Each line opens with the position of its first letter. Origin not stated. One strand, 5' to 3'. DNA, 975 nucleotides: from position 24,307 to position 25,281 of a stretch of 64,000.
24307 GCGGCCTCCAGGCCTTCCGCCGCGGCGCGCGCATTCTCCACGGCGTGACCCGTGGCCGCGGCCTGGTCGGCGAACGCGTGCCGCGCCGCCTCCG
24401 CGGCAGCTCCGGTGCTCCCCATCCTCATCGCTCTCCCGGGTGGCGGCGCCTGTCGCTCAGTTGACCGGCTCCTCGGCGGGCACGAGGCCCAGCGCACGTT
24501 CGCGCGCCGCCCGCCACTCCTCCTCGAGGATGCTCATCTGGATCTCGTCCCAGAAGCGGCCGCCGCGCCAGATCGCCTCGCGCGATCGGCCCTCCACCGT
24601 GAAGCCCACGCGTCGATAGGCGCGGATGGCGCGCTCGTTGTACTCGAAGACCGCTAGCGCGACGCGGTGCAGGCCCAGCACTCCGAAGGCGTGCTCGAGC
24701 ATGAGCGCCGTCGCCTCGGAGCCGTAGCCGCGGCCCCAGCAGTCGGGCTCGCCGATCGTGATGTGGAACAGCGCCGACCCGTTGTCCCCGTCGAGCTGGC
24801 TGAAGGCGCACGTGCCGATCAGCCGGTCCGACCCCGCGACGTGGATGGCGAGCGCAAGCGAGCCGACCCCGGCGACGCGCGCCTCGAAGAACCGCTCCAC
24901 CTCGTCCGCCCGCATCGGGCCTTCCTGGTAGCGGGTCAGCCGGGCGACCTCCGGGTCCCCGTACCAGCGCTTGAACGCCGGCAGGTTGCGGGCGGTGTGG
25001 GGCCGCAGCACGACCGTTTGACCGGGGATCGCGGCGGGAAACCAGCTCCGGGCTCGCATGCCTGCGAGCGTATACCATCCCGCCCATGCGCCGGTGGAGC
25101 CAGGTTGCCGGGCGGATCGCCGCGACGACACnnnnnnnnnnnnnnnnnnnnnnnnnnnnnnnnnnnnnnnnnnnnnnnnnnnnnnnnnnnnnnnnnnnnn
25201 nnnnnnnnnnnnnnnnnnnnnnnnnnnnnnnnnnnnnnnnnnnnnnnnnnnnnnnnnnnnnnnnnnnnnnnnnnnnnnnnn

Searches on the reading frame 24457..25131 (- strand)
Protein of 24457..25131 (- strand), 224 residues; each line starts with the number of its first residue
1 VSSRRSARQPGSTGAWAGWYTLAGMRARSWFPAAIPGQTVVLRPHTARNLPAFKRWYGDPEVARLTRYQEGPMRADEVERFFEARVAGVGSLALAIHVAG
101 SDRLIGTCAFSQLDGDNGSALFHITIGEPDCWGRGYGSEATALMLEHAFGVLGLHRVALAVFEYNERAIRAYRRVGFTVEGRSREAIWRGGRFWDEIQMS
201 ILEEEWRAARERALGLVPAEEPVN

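Call 94: search_protein_families(library=pfam, proteins=[window:24457-25131:-], max_evalue=0.0001)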
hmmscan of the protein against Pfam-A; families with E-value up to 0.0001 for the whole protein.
window:24457-25131:- (224 aa): 4 families
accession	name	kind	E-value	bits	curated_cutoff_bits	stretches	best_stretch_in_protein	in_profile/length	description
PF13302.13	Acetyltransf_3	-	1.2e-23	84.7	25.4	1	40-178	2-138/138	Acetyltransferase (GNAT) domain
PF00583.31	Acetyltransf_1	-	3.2e-12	47.2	20.7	1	95-177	37-116/116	Acetyltransferase (GNAT) family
PF13420.13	Acetyltransf_4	-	2.1e-10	41.2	24.3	1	47-197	6-154/155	Acetyltransferase (GNAT) domain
PF13523.12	Acetyltransf_8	-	2.6e-07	30.8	27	1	114-181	74-141/145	Acetyltransferase (GNAT) domain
